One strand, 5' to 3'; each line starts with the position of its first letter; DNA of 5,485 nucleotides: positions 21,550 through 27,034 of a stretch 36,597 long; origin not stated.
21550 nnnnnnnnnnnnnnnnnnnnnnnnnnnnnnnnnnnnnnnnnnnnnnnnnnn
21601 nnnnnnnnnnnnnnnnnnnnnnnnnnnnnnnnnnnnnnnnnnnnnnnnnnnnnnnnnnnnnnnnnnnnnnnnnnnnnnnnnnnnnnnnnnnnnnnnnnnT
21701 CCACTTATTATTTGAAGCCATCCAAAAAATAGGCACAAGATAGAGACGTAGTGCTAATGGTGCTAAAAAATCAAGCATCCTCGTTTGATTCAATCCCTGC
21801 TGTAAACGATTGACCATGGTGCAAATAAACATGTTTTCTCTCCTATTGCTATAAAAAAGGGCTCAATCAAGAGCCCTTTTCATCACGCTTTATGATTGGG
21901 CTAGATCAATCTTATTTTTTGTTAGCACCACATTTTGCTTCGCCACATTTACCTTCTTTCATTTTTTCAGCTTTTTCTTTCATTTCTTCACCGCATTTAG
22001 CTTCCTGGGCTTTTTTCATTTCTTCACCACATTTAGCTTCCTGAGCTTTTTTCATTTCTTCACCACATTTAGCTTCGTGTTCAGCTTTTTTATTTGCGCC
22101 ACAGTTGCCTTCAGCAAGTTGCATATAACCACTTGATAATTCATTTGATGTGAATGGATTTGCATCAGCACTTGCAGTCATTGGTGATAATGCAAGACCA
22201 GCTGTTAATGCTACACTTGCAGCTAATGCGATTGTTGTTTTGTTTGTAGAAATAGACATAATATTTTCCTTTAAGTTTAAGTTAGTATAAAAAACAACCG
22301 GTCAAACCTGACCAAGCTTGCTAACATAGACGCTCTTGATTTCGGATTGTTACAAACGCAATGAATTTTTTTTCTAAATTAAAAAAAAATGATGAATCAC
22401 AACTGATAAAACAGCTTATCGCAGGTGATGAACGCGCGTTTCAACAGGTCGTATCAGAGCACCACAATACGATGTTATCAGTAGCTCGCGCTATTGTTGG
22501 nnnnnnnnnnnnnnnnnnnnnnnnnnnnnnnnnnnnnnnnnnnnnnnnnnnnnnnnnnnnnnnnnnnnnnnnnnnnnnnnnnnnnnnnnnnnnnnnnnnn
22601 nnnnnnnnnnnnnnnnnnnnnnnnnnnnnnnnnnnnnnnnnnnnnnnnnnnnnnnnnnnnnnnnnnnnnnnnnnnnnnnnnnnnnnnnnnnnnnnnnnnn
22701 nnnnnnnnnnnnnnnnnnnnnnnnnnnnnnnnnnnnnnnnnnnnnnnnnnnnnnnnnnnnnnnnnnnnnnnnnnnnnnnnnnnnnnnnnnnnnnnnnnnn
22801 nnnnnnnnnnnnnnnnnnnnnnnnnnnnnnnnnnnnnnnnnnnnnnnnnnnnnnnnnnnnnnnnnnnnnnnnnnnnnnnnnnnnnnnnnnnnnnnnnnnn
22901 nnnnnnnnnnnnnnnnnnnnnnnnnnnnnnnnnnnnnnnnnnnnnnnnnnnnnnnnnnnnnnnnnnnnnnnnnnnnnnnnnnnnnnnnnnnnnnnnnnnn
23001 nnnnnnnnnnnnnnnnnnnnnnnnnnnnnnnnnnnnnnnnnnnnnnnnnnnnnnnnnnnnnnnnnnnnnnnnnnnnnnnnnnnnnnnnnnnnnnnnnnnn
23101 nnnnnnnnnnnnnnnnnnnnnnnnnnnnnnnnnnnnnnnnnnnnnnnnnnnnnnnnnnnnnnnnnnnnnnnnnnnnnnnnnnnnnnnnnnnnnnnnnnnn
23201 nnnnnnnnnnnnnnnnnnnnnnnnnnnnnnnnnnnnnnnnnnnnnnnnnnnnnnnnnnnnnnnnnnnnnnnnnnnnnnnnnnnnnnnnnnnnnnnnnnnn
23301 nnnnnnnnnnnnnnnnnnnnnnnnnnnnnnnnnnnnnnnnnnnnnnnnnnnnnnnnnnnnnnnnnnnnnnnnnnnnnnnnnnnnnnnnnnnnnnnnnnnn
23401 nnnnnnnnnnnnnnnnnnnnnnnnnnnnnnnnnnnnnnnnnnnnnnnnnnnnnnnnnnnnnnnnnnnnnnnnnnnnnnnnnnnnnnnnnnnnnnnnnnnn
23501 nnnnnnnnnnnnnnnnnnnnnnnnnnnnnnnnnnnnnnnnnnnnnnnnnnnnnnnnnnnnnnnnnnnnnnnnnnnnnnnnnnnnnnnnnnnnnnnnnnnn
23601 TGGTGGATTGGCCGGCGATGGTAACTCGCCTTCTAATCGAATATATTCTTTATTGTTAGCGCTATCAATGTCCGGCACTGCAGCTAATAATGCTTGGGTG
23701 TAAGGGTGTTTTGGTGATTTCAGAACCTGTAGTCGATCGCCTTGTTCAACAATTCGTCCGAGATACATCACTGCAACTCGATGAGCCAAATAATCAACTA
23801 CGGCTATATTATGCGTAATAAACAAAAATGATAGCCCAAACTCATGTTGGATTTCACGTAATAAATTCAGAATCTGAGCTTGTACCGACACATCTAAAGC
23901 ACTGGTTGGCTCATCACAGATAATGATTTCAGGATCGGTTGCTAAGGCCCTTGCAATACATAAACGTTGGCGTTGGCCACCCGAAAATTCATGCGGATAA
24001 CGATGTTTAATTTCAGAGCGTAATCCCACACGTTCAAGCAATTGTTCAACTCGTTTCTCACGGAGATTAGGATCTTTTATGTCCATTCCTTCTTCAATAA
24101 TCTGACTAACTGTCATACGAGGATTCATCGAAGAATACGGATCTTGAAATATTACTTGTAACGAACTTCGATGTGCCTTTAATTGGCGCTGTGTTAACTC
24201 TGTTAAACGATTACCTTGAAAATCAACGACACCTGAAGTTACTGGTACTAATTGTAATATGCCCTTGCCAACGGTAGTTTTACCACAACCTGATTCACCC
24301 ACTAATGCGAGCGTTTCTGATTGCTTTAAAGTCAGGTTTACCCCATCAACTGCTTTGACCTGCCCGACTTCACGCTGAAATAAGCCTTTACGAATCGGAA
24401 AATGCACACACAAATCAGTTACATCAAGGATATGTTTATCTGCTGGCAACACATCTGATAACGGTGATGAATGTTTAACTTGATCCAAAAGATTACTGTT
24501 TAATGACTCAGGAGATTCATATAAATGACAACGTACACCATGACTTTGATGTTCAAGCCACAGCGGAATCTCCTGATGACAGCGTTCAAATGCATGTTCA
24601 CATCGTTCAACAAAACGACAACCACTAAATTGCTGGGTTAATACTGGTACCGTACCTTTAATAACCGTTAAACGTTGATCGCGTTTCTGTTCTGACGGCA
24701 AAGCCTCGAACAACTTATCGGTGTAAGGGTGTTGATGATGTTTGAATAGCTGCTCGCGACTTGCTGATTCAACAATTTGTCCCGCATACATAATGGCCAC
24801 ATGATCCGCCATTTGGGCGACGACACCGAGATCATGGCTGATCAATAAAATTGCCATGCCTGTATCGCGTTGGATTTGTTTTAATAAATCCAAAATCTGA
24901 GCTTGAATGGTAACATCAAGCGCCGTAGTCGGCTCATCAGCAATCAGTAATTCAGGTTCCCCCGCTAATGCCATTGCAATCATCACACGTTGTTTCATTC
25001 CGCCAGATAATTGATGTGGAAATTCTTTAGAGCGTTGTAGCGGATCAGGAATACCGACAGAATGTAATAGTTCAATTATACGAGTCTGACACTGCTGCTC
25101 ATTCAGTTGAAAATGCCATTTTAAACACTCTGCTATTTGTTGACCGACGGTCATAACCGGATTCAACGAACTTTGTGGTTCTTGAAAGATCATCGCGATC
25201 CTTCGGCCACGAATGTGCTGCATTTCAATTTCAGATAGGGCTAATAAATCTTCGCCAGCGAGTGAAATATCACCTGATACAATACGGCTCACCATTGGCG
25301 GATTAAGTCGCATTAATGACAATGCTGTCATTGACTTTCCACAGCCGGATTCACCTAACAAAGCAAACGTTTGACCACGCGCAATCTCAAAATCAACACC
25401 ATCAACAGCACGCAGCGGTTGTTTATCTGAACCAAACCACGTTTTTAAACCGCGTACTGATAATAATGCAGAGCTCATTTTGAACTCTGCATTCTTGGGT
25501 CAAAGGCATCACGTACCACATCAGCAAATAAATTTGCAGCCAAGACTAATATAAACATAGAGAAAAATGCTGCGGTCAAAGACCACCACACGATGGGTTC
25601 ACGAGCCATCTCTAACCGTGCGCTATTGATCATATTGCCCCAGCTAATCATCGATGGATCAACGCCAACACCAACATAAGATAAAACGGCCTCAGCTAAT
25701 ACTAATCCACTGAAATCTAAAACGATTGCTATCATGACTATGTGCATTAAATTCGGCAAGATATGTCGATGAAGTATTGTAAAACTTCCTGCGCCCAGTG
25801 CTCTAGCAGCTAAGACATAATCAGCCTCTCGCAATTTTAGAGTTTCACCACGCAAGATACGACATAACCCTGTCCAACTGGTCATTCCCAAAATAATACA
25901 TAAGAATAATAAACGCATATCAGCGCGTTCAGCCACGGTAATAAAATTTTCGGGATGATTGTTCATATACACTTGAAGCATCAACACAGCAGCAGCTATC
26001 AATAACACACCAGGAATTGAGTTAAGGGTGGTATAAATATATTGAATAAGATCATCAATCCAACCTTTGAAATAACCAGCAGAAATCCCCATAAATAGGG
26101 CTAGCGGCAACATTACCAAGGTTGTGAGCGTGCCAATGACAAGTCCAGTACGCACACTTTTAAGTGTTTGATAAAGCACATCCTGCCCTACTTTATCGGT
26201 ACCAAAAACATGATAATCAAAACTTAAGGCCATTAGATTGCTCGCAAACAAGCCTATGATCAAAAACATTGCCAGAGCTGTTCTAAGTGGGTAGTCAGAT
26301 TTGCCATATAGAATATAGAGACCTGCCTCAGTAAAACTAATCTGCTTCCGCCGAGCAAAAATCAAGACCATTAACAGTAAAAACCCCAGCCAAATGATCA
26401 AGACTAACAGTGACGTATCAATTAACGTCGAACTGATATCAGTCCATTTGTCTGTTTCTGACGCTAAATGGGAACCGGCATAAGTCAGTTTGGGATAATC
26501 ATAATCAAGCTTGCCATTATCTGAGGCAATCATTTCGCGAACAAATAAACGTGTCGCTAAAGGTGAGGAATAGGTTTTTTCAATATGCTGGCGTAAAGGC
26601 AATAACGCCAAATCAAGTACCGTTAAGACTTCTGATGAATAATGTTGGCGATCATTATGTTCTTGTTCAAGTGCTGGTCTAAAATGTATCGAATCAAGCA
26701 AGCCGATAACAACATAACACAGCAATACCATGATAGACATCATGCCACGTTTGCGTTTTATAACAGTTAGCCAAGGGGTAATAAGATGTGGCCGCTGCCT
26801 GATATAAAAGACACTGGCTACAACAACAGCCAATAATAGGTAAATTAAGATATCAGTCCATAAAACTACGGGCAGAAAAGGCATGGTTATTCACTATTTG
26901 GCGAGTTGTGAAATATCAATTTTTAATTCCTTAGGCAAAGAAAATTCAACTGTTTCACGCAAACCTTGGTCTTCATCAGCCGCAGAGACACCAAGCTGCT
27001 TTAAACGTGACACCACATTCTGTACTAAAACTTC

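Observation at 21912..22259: Secreted peptide in which every Cys sits in an xCG motif within a Lys/Glu/Met-rich helical repeat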

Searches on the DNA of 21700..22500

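Call 55: search_rna_families(source=window, start=21700, end=22500, threshold=evalue, max_evalue=1)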
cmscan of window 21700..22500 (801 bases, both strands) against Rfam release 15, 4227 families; matches with E-value up to 1: 3.
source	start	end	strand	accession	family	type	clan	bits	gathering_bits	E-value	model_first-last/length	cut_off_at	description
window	21769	21881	+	RF00082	SraG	Gene; sRNA;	-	23.6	50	0.11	1-177/177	no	SraG RNA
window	21836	21890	+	RF02066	STnc320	Gene; sRNA;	-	19.2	50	0.7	1-55/55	no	Salmonella enterica sRNA STnc320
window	21843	21920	-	RF02502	Atu_C8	Gene; sRNA;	-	18.6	50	0.77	1-122/122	no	Rhizobiales sRNA Atu_C8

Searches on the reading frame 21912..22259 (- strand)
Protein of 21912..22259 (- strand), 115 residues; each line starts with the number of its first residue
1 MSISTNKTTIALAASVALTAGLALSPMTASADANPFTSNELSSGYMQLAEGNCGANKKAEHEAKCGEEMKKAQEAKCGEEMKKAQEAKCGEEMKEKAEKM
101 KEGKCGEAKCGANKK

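Call 4: search_protein_families(library=ncbifam, proteins=[window:21912-22259:-], max_evalue=0.01)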
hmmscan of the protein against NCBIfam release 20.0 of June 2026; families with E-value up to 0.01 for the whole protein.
window:21912-22259:- (115 aa): 2 families
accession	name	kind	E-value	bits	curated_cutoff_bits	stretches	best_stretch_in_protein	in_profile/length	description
NF050137.2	KCGExKCG_twice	domain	8.9e-12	44.5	19.5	3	86-112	6-28/29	HvfA family oxazolone/thioamide-modified RiPP metallophore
NF050188.1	OxThioModRiPPHvfA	equivalog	6.2e-06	26.8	95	1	13-112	5-95/96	oxazolone/thioamide-modified RiPP metallophore HvfA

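Call 6: search_protein_families(library=pfam, proteins=[window:21912-22259:-], max_evalue=0.001)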
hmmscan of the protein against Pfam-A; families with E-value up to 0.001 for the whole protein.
window:21912-22259:- (115 aa): 0 families

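Call 7: find_encoding_contigs(protein=window:21912-22259:-, flank=10000, max_places=10)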
Protein window:21912-22259:- (115 aa): no gene with exactly this product is on record in the collection.

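Call 8: find_homologous_proteins(query=window:21912-22259:-, max_evalue=0.001)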
Query window:21912-22259:- (115 aa): 821 proteins with E <= 0.001 among 1231 candidates; the best 120 are listed.
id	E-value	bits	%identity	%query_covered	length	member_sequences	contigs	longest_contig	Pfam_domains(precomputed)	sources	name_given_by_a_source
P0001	4.9e-63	228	100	100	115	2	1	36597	-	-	-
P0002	7.6e-49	182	84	99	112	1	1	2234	-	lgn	-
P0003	1.7e-42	162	65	100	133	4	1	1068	-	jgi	-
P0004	1.7e-41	158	75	99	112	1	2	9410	-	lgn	-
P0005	4.3e-41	157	74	100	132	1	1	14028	-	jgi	jgi:uncharacterized low-complexity protein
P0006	5.5e-40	154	72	98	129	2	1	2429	-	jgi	-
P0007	6.6e-40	153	69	100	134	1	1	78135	-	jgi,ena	-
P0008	6.5e-39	150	71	100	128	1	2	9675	-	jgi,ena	-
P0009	9.8e-39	150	73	100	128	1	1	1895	-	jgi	jgi:uncharacterized low-complexity protein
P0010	2.1e-38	149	72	98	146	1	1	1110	-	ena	-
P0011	2.4e-38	148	73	99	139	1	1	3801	-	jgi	jgi:uncharacterized low-complexity protein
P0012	4.4e-38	148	69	100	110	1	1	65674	-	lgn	-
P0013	1.4e-37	146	78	97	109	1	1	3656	-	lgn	-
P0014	2.9e-37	145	73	100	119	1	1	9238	-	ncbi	-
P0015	4.1e-37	144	77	100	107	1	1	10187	-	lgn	-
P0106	3.6e-21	93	55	96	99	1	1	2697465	-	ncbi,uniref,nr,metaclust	ncbi:putative low-complexity protein [Methylophaga frappieri]|uniref:Putative low-complexity protein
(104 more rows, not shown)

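Call 40: find_encoding_contigs(protein=P0106, flank=10000, max_places=3)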
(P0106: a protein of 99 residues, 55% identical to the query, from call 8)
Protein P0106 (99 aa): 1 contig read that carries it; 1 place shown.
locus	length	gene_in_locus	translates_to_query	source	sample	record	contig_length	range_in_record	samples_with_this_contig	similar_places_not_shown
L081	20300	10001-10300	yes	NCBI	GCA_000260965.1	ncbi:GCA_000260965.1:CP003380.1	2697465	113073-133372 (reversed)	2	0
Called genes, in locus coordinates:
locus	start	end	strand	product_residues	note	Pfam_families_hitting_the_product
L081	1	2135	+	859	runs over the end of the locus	PF00521:DNA_topoisoIV, PF03989:DNA_gyraseA_C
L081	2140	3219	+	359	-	PF00266:Aminotran_5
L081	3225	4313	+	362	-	PF01817:CM_2, PF00800:PDT, PF01842:ACT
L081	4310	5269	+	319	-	PF02401:LYTB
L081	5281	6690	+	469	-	PF00528:BPD_transp_1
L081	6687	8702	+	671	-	PF00158:Sigma54_activat (faint), PF03193:RsgA_GTPase (faint), PF00005:ABC_tran, PF13304:AAA_21 (weak), PF08352:oligo_HPY, PF00005:ABC_tran, PF13401:AAA_22 (weak), PF08352:oligo_HPY, +6 more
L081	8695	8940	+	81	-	PF06844:DUF1244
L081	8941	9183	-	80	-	PF13490:zf-HC2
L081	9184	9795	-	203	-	PF04542:Sigma70_r2, PF08281:Sigma70_r4_2, PF04545:Sigma70_r4 (faint)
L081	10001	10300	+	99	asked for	-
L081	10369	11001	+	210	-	PF07681:DoxX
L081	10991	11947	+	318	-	PF00174:Oxidored_molyb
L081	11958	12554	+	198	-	PF01794:Ferric_reduct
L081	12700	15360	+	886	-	PF28598:PDH_E1_N, PF00456:Transketolase_N, PF17831:PDH_E1_M, PF22613:Transketolase_C_1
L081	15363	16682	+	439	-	PF00364:Biotin_lipoyl, PF02817:E3_binding, PF00198:2-oxoacid_dh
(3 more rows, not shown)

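Call 56: predict_structure(alignment_id=A1)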
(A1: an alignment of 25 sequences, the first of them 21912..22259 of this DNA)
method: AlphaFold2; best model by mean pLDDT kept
length: 115 residues; sequences in the alignment: 25
mean_pLDDT: 45.8   pTM: 0.11
mean pLDDT of the five models: 45.8, 45.7, 44.7, 43.5, 41.5
residues with pLDDT >= 90: 0; 70-90: 0; 50-70: 22; < 50: 93
segments of 3 or more residues with pLDDT < 50: 1-8, 11-15, 20-34, 51-96, 102-115
pLDDT, mean of each block of 10 residues (from residue 1): 47 48 44 52 52 43 44 44 45 49 40 40
secondary structure, 60 per line:
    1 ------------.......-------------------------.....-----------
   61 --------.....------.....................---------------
elements in order: H13-19 H45-49 H69-73 H80-100

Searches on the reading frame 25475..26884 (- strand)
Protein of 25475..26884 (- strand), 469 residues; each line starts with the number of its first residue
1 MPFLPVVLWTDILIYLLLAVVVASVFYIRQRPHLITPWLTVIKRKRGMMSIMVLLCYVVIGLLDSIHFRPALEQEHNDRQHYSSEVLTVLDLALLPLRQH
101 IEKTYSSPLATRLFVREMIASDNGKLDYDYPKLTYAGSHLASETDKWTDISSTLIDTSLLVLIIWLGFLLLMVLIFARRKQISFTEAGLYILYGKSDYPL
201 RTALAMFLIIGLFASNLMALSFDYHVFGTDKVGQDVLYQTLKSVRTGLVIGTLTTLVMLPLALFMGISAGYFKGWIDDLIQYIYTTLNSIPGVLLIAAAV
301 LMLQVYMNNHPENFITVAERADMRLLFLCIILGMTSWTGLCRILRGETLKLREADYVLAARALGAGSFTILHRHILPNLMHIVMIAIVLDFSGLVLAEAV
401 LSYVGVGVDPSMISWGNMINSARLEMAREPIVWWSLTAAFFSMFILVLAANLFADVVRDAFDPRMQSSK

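Call 6: search_protein_families(library=pfam, proteins=[window:25475-26884:-], max_evalue=0.001)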
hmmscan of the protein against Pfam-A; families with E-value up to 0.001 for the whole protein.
window:25475-26884:- (469 aa): 1 family
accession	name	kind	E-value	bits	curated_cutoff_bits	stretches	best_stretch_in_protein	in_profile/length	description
PF00528.27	BPD_transp_1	-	1e-26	94.2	26.4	1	263-466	2-183/184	Binding-protein-dependent transport system inner membrane component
